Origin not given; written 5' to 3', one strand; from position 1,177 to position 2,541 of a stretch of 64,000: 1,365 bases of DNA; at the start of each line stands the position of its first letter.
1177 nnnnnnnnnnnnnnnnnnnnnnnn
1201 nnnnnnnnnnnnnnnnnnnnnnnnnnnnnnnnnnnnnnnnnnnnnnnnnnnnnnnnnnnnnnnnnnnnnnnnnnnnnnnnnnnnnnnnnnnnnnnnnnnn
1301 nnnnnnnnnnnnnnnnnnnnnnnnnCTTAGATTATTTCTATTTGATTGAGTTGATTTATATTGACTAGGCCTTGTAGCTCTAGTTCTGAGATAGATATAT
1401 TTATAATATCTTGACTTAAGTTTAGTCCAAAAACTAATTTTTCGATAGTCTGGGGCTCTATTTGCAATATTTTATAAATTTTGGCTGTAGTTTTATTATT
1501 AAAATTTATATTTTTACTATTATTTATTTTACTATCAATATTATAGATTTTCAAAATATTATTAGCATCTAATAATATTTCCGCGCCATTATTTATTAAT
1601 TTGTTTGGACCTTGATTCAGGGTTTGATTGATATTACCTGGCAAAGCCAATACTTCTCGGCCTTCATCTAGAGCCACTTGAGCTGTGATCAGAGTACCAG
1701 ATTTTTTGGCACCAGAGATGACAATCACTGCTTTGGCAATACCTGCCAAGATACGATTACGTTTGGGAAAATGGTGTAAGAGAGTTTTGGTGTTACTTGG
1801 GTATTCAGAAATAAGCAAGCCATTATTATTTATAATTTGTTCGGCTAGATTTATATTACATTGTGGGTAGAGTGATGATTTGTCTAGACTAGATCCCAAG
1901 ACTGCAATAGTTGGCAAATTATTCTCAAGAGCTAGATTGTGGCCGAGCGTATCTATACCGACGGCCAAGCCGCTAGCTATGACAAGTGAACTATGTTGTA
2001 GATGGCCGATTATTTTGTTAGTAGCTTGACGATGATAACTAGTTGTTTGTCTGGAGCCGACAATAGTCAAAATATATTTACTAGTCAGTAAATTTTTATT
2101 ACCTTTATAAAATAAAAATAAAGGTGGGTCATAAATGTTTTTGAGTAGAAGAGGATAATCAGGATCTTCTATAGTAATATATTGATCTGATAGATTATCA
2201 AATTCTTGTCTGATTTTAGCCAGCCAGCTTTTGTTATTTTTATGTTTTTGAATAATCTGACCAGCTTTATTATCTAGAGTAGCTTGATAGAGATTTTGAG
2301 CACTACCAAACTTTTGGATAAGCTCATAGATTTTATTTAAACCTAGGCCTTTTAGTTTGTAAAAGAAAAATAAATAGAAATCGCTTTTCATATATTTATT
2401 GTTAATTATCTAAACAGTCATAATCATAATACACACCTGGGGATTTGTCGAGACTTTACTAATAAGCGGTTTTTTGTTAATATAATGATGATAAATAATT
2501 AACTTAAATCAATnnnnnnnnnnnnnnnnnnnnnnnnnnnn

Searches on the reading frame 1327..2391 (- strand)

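Call 38: search_protein_families(library=pfam, proteins=[window:1327-2391:-])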
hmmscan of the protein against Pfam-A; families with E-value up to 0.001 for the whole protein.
window:1327-2391:- (354 aa): 1 family
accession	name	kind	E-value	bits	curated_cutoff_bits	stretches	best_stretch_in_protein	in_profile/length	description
PF02481.21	DNA_processg_A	-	7.4e-72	241.4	29.6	1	70-274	8-211/212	DNA recombination-mediator protein A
